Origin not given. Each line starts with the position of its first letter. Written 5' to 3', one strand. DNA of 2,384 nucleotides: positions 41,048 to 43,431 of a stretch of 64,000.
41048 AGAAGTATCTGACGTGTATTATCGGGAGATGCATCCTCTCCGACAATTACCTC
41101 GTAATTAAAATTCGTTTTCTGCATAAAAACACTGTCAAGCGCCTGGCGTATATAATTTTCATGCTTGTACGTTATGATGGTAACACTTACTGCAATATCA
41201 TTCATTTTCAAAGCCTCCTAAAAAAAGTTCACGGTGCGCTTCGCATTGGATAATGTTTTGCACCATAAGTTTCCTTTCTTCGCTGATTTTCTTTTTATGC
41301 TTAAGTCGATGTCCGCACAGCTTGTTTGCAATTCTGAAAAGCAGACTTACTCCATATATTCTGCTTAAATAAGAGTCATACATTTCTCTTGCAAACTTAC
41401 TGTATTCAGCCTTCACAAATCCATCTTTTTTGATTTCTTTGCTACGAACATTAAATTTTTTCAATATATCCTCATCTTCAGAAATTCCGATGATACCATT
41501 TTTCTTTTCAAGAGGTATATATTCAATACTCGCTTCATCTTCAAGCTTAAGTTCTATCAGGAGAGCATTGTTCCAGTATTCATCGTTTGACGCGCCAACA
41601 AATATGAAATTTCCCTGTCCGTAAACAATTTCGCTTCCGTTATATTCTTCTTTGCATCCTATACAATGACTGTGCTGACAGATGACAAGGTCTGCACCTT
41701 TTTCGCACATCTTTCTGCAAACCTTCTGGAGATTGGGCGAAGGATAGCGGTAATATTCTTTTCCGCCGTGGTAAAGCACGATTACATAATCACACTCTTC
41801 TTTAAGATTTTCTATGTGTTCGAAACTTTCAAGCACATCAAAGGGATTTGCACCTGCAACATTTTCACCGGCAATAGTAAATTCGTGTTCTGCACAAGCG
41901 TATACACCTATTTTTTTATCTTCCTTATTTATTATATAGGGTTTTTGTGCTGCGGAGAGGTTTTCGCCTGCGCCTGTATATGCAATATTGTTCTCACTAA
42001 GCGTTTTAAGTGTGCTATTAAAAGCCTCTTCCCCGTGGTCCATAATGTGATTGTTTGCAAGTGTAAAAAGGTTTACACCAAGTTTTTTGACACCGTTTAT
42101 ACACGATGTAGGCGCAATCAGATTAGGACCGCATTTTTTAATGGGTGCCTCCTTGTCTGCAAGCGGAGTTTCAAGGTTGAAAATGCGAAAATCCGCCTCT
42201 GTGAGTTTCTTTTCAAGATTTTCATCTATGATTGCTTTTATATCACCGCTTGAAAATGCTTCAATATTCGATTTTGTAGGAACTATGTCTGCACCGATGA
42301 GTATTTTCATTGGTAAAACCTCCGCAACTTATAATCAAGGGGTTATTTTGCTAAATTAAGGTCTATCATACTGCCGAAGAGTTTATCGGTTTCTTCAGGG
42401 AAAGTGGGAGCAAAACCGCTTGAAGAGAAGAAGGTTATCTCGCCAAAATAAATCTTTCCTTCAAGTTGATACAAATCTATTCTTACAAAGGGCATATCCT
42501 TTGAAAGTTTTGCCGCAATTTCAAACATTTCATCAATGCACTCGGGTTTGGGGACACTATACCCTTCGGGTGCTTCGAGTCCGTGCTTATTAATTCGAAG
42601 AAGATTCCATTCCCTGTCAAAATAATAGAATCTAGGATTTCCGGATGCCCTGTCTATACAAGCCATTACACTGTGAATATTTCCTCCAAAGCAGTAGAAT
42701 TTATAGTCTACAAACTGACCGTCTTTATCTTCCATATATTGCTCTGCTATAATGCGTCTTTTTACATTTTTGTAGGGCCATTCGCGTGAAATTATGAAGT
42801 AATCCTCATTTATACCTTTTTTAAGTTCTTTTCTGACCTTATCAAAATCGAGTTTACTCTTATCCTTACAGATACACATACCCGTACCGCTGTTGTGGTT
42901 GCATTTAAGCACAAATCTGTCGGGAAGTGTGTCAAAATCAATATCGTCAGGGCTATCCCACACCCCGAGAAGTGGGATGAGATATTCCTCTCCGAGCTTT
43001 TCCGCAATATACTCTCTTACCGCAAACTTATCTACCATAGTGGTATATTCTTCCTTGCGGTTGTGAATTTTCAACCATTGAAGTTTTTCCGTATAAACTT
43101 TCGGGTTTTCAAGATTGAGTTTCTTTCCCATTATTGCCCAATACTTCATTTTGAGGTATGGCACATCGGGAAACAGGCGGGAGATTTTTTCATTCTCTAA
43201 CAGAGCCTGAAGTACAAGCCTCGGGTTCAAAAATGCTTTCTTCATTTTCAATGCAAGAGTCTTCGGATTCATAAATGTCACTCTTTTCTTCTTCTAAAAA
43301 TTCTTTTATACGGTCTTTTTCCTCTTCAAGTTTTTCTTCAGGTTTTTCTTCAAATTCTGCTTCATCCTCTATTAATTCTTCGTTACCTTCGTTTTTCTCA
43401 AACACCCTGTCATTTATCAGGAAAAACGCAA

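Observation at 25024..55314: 30-kb surface-glycan locus rich in ATP-grasp amide ligases, with CapA and TupA-like proteins and a permease, consistent with a teichuronopeptide-like, amino-acid-decorated polymer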

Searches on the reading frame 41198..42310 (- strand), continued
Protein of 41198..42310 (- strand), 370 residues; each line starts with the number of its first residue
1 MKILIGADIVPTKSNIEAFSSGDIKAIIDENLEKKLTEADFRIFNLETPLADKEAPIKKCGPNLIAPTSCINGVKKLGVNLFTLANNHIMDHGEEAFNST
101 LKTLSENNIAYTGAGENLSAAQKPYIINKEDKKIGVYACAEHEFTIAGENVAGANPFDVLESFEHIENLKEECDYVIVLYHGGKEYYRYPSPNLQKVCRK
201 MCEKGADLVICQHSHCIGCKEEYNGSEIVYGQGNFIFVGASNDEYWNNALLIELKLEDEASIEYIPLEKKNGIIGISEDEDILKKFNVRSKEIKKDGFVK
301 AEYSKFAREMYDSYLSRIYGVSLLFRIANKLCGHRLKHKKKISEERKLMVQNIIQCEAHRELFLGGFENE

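Call 96: predict_structure(alignment_id=A4)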
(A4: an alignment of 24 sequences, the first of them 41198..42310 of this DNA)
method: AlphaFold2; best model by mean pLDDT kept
length: 370 residues; sequences in the alignment: 24
mean_pLDDT: 86.2   pTM: 0.88
mean pLDDT of the five models: 86.2, 86.1, 82.1, 81.6, 79.2
residues with pLDDT >= 90: 183; 70-90: 144; 50-70: 43; < 50: 0
segments of 3 or more residues with pLDDT < 50: none
pLDDT, mean of each block of 10 residues (from residue 1): 91 87 94 96 91 72 83 95 84 87 97 93 92 93 79 84 89 96 75 90 96 81 95 72 74 91 93 90 94 93 88 76 70 68 77 81 84
secondary structure, 60 per line:
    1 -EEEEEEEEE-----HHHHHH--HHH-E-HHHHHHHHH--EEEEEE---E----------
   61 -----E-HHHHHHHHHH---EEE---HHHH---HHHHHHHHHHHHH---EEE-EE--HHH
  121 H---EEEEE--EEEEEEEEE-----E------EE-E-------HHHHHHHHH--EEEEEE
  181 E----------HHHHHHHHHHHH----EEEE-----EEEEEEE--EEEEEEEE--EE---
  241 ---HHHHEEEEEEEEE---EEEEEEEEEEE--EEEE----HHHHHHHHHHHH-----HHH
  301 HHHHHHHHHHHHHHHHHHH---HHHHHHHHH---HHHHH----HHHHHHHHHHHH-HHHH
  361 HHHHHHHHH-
elements in order: E2-10 H16-21 H30-38 E41-46 H68-77 E81-83 H87-90 H94-106 E110-112 H118-121 E125-129 E132-140 H164-172 E175-181 H192-203 E208-211 E217-223 E226-233 H244-247 E248-256 E260-270 E273-276 H281-292 H298-319 H323-331 H335-339 H344-355 H357-369

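Call 98: fold_search(model_id=the predicted structure, library=pdb)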
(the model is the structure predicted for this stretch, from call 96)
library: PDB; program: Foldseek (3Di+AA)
matches with E <= 10: 969; with E <= 0.001: 64
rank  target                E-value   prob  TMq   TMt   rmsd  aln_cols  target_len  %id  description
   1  8gqb                  6.0e-19  1.00  0.66  0.56   7.7       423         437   16  Crystal structure of lasso peptide epimerase MslH D11A mutant (released 2023-06-21)
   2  8gq9                  1.3e-18  1.00  0.65  0.56   7.6       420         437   17  Crystal structure of lasso peptide epimerase MslH (released 2023-06-21)
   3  8ith                  1.7e-18  1.00  0.66  0.56   7.5       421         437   17  Crystal structure of lasso peptide epimerase MslH H295N (released 2023-06-21)
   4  8itg_A                2.9e-18  1.00  0.65  0.55   6.3       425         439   16  Crystal structure of lasso peptide epimerase MslH in complexed with precursor peptide variant MslAW21G (released 2023-06-21)
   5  3qfk                  3.2e-09  1.00  0.45  0.35   8.1       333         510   16  2.05 Angstrom Crystal Structure of Putative 5'-Nucleotidase from Staphylococcus aureus in complex with alpha-ketoglutara (released 2011-02-09)
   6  3ive                  5.0e-09  1.00  0.43  0.34  10.0       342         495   15  Putative 5'-Nucleotidase (c4898) from Escherichia Coli in complex with Cytidine (released 2009-09-29)
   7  1t70_A                7.6e-09  1.00  0.44  0.60   5.5       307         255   14  Crystal structure of a novel phosphatase from Deinococcus radiodurans (released 2004-12-07)
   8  2cv9_A                1.3e-08  1.00  0.46  0.65   4.7       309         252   14  Crystal structure of a hypothetical protein from Thermus thermophilus HB8 (released 2005-12-01)
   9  4b2o_A                1.4e-08  1.00  0.46  0.61   5.1       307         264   12  Crystal structure of Bacillus subtilis YmdB, a global regulator of late adaptive responses. (released 2013-07-24)
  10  1t71                  5.9e-08  1.00  0.42  0.53   6.1       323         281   14  Crystal structure of a novel phosphatase Mycoplasma pneumoniaefrom (released 2004-12-07)
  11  7qga                  1.4e-07  1.00  0.40  0.30  13.4       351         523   13  Human CD73 (ecto 5'-nucleotidase) in complex with MRS4598 (a 3-methyl-CMPCP derivative, compound 16 in paper) in the ope (released 2022-02-16)
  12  6xue_A                1.9e-07  1.00  0.43  0.32  13.7       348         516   13  Human Ecto-5'-nucleotidase (CD73) in complex with A2396 (compound 74 in publication) in the closed form in crystal for (released 2020-04-22)
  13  9p1m_A                1.9e-07  1.00  0.43  0.32  14.5       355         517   14  Cryo-EM structure of CD73 in complex with antibody Sym024 (released 2025-12-24)
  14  6ye2_A                2.0e-07  1.00  0.40  0.30  13.9       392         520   11  Human Ecto-5'-nucleotidase (CD73) in complex with the AMPCP derivative A1202 (compound 4a in publication) in the close (released 2021-01-20)
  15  5uq6                  2.5e-07  1.00  0.43  0.51   7.5       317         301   13  PIG PURPLE ACID PHOSPHATASE COMPLEXED WITH PHOSPHATE IN TWO COORDINATION MODES ALONG WITH A BRIDGING HYDROXIDE ION (released 2017-05-24)
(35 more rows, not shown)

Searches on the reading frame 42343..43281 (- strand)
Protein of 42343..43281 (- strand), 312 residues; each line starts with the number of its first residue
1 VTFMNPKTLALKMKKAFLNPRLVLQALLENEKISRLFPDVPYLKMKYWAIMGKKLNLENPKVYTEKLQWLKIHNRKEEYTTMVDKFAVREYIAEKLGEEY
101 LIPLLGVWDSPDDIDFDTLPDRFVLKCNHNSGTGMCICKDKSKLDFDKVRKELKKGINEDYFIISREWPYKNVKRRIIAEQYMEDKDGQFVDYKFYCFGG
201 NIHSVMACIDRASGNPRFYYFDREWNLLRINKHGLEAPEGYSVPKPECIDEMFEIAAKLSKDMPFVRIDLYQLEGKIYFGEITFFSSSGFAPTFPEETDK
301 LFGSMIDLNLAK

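Call 4: search_protein_families(library=pfam, proteins=[window:42343-43281:-])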
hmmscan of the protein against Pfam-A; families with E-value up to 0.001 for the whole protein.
window:42343-43281:- (312 aa): 1 family
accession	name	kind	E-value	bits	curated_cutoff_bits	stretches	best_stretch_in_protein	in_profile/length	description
PF14305.11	ATPgrasp_TupA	-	2.9e-65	220.6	25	1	65-306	1-240/241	TupA-like ATPgrasp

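Call 11: find_encoding_contigs(protein=window:42343-43281:-, flank=10000, max_places=6)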
Protein window:42343-43281:- (312 aa): no gene with exactly this product is on record in the collection.

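Call 17: search_protein_families(library=ncbifam, proteins=[window:42343-43281:-], max_evalue=0.00001)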
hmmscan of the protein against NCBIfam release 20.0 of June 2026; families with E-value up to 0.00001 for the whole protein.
window:42343-43281:- (312 aa): 0 families

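Call 20: search_solved_structures(query=window:42343-43281:-, max_evalue=1)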
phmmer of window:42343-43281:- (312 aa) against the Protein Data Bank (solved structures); distinct sequences matched with E-value up to 1: 1.
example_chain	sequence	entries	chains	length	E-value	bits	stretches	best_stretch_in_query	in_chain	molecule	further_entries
8glv_AS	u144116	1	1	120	0.87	11.9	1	52-121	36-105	Inner arm dynein light chain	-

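Call 93: find_homologous_proteins(query=window:42343-43245:-, max_evalue=1e-10)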
Query window:42343-43245:- (300 aa): 7999 proteins with E <= 1e-10 among 8000 candidates; the best 120 are listed.
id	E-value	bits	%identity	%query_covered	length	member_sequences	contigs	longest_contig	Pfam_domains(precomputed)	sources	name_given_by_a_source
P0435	2.8e-205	698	100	100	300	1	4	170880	PF14305.12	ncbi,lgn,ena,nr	ncbi:MAG: glycosyl transferase [Clostridia bacterium]|nr:glycosyl transferase [Clostridia bacterium]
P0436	3.0e-174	597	84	100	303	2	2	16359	PF14305.12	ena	-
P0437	1.6e-150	519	76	95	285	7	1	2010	PF14305.12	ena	-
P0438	5.2e-146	504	74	95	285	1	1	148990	PF14305.12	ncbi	-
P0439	2.4e-137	475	55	90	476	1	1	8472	PF14305.12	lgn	-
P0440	2.8e-137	475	51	96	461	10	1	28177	PF14305.12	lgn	-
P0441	2.9e-137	475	74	88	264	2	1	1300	PF14305.12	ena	-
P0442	2.6e-136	472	53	90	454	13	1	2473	PF14305.12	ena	-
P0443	3.9e-136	471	54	90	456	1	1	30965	PF14305.12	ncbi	-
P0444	3.8e-134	465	-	-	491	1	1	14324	PF14305.12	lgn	-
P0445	2.7e-133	462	51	92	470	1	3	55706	PF14305.12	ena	-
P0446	4.6e-131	455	73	86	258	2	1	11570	PF14305.12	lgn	-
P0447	1.1e-130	453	51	90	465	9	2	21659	PF14305.12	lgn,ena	-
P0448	9.8e-130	450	50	97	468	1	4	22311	PF14305.12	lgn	-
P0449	4.3e-129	448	63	99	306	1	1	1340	PF14305.12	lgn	-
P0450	7.5e-127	441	65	98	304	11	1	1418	PF14305.12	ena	-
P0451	7.7e-127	441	65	97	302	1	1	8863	PF14305.12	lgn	-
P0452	1.3e-126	440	47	94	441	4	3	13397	PF14305.12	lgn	-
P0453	1.4e-126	440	47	94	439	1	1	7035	PF14305.12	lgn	-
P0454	2.9e-126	439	47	93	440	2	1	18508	PF14305.12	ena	-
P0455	4.0e-126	438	48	93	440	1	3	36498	PF14305.12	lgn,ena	-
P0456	4.1e-126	438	50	90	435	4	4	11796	PF14305.12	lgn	-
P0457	1.4e-125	437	50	93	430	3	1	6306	PF14305.12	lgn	-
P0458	5.5e-125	435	48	92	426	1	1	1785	PF14305.12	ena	-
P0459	8.6e-125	434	48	93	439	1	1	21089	PF14305.12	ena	-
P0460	8.7e-125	434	57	90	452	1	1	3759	PF14305.12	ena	-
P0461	1.7e-124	433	62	99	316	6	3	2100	PF14305.12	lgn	-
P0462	2.9e-124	432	-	-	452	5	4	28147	PF14305.12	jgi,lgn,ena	jgi:hypothetical protein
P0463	3.5e-124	432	64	96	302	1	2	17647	PF14305.12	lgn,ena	-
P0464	4.4e-124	432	60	98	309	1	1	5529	PF14305.12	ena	-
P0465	1.3e-123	430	46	99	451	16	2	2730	PF14305.12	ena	-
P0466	2.2e-123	429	62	100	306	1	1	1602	PF14305.12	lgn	-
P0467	2.8e-123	429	65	91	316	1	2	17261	PF14305.12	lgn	-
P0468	3.5e-123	429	49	90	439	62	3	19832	PF14305.12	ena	-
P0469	4.8e-123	428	65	91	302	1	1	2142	PF14305.12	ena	-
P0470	7.0e-123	428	59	91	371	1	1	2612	PF14305.12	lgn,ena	-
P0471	8.3e-123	428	-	-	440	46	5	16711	PF14305.12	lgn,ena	-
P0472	8.5e-123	428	48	93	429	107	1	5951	PF14305.12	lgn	-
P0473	2.7e-122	426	62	98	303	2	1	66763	PF14305.12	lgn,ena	-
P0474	3.9e-122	425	48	93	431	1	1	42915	PF14305.12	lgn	-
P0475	4.7e-122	425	59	100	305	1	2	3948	PF14305.12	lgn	-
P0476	1.6e-121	423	61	98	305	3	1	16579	PF14305.12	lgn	-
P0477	2.3e-121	423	58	100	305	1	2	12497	PF14305.12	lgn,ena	-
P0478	2.9e-121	422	54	90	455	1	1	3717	PF14305.12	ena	-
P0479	5.7e-121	422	53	90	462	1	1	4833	PF14305.12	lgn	-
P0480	7.5e-121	421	59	98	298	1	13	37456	PF14305.12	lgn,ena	-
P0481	1.1e-120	421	63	92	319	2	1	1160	PF14305.12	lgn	-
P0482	1.7e-120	420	-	-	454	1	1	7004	PF14305.12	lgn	-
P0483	1.7e-120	420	64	92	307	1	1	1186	PF14305.12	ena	-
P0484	2.0e-120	420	-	-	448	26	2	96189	PF14305.12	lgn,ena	-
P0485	2.7e-120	419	-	-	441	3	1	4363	PF14305.12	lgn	-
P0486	3.4e-120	419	-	-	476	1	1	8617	PF14305.12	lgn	-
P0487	3.4e-120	419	60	100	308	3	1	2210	PF14305.12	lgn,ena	-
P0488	3.5e-120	419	52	86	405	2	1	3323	PF14305.12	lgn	-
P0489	3.6e-120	419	64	93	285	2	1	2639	PF14305.12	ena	-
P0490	4.1e-120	419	64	94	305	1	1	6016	PF14305.12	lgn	-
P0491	4.5e-120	419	64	91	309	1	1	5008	PF14305.12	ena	-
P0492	4.5e-120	419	61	98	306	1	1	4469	PF14305.12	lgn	-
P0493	4.6e-120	419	63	92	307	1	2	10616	PF14305.12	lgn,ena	-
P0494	5.8e-120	418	63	90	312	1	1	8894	PF14305.12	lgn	-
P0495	7.6e-120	418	61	99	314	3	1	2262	PF14305.12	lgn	-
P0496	8.7e-120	418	-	-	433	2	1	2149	PF14305.12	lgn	-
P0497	1.2e-119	417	61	96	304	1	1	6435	PF14305.12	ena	-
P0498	1.5e-119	417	51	97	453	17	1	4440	PF14305.12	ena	-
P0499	1.8e-119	417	62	90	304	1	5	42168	PF14305.12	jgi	-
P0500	2.6e-119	416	-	-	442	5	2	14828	PF14305.12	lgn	-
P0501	3.0e-119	416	61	92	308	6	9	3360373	PF14305.12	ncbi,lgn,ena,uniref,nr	ncbi:ATP-grasp fold amidoligase family protein [Clostridium perfringens]|uniref:ATP-grasp fold amido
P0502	3.4e-119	416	63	92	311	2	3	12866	PF14305.12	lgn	-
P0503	3.4e-119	416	-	-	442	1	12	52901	PF14305.12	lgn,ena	-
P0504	3.8e-119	416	64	90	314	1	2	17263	PF14305.12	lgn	-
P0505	4.8e-119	415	60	98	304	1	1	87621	PF14305.12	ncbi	-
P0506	6.7e-119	415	63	92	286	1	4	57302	PF14305.12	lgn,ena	-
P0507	6.8e-119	415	63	92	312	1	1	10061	PF14305.12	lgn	-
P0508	8.7e-119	414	-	-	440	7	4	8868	PF14305.12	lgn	-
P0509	8.7e-119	414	59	99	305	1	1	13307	PF14305.12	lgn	-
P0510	1.2e-118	414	62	90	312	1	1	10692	PF14305.12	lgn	-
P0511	1.2e-118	414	64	90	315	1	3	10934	PF14305.12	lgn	-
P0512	1.3e-118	414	63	91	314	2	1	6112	PF14305.12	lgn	-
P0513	1.7e-118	413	53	94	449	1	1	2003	PF14305.12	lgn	-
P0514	2.2e-118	413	-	-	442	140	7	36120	PF14305.12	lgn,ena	-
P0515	3.2e-118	413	-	-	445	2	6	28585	PF14305.12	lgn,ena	-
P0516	3.6e-118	412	-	-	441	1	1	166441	PF14305.12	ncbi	-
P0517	4.1e-118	412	61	98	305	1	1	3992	PF14305.12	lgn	-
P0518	5.2e-118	412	58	99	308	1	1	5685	PF14305.12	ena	-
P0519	5.5e-118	412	59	99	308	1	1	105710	PF14305.12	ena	-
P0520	5.6e-118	412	63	92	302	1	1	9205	PF14305.12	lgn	-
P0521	7.3e-118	411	63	91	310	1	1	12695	PF14305.12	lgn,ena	-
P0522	8.6e-118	411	63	90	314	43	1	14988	PF14305.12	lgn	-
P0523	9.6e-118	411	62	91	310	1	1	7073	PF14305.12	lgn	-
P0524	1.1e-117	411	-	-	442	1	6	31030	PF14305.12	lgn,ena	-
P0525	1.2e-117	411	58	100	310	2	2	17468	PF14305.12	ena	-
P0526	1.4e-117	410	-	-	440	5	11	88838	PF14305.12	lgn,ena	-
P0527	1.8e-117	410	63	91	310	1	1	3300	PF14305.12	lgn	-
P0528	1.8e-117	410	61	94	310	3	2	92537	PF14305.12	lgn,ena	-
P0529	2.9e-117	409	64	91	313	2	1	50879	PF14305.12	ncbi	-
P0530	3.0e-117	409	61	97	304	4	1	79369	PF14305.12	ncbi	-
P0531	3.2e-117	409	53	95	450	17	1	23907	PF14305.12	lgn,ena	-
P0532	3.4e-117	409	61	91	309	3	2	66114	PF14305.12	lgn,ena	-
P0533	3.7e-117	409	61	94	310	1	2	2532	PF14305.12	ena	-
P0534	4.8e-117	409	61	96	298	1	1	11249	PF14305.12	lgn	-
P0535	6.0e-117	408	61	94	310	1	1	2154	PF14305.12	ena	-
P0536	6.2e-117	408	-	-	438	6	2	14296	PF14305.12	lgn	-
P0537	6.2e-117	408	61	94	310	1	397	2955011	PF14305.12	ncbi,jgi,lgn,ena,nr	ncbi:MAG: ATP-grasp fold amidoligase family protein [Ruminococcus sp.]|jgi:hypothetical protein|nr:A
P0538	6.7e-117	408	52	91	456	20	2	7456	PF14305.12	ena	-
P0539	7.6e-117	408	63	91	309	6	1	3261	PF14305.12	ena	-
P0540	7.8e-117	408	62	90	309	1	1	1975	PF14305.12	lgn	-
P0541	8.1e-117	408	-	-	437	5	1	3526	PF14305.12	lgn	-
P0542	8.4e-117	408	61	94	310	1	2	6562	PF14305.12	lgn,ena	-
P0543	8.8e-117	408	59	98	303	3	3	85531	PF14305.12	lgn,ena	-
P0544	9.5e-117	408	64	90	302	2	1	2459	PF14305.12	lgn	-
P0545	1.1e-116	408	-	-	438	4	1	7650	PF14305.12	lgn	-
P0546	1.1e-116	407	60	93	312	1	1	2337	PF14305.12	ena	-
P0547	1.2e-116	407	60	94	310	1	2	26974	PF14305.12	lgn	-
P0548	1.2e-116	407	60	94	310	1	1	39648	PF14305.12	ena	-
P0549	1.5e-116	407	61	90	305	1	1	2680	PF14305.12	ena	-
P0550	1.5e-116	407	60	94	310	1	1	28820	PF14305.12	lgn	-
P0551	1.7e-116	407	62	91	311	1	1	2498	PF14305.12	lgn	-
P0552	1.8e-116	407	60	94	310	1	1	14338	PF14305.12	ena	-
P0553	2.0e-116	407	62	91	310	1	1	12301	PF14305.12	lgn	-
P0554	2.1e-116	407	60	94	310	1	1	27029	PF14305.12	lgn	-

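Call 94: find_encoding_contigs(protein=P0501, flank=10000, max_places=2)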
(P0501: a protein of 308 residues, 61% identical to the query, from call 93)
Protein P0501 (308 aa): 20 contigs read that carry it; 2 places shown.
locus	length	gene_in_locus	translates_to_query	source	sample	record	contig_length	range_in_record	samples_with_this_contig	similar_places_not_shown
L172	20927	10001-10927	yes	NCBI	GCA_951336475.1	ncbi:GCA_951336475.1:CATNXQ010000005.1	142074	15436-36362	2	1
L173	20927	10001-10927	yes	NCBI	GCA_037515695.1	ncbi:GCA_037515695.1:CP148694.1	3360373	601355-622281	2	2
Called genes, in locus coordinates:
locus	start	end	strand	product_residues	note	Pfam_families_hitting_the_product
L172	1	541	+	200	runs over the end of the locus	PF02397:Bac_transf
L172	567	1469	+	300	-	PF01073:3Beta_HSD, PF01370:Epimerase, PF02719:Polysacc_synt_2 (faint), PF04321:RmlD_sub_bind, PF16363:GDP_Man_Dehyd, PF07993:NAD_binding_4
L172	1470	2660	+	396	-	PF13439:Glyco_transf_4 (weak), PF13579:Glyco_trans_4_4 (faint), PF00534:Glycos_transf_1, PF13692:Glyco_trans_1_4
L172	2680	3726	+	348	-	PF01073:3Beta_HSD, PF01370:Epimerase, PF02719:Polysacc_synt_2, PF04321:RmlD_sub_bind (weak), PF05368:NmrA, PF13460:NAD_binding_10, PF16363:GDP_Man_Dehyd, PF08485:Polysacc_syn_2C, +1 more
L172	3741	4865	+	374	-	PF01073:3Beta_HSD (faint), PF01370:Epimerase, PF02719:Polysacc_synt_2 (faint), PF07993:NAD_binding_4 (faint), PF16363:GDP_Man_Dehyd (faint), PF14667:Polysacc_synt_C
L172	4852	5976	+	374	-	PF02350:Epimerase_2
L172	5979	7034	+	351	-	PF00534:Glycos_transf_1, PF13692:Glyco_trans_1_4, PF20706:GT4-conflict (weak)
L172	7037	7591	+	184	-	PF00132:Hexapep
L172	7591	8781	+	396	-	PF13439:Glyco_transf_4, PF20706:GT4-conflict, PF00534:Glycos_transf_1, PF13692:Glyco_trans_1_4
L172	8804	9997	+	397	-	PF04932:Wzy_C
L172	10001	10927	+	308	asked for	PF14305:ATPgrasp_TupA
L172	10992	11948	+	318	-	PF05222:AlaDh_PNT_N, PF01262:AlaDh_PNT_C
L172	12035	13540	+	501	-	-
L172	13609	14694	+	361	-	PF01073:3Beta_HSD, PF01370:Epimerase, PF02719:Polysacc_synt_2, PF04321:RmlD_sub_bind, PF16363:GDP_Man_Dehyd, PF07993:NAD_binding_4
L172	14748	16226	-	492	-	PF01381:HTH_3, PF01210:NAD_Gly3P_dh_N (weak), PF02737:3HCDH_N (weak), PF03721:UDPG_MGDP_dh_N, PF00984:UDPG_MGDP_dh, PF03720:UDPG_MGDP_dh_C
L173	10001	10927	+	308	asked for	PF14305:ATPgrasp_TupA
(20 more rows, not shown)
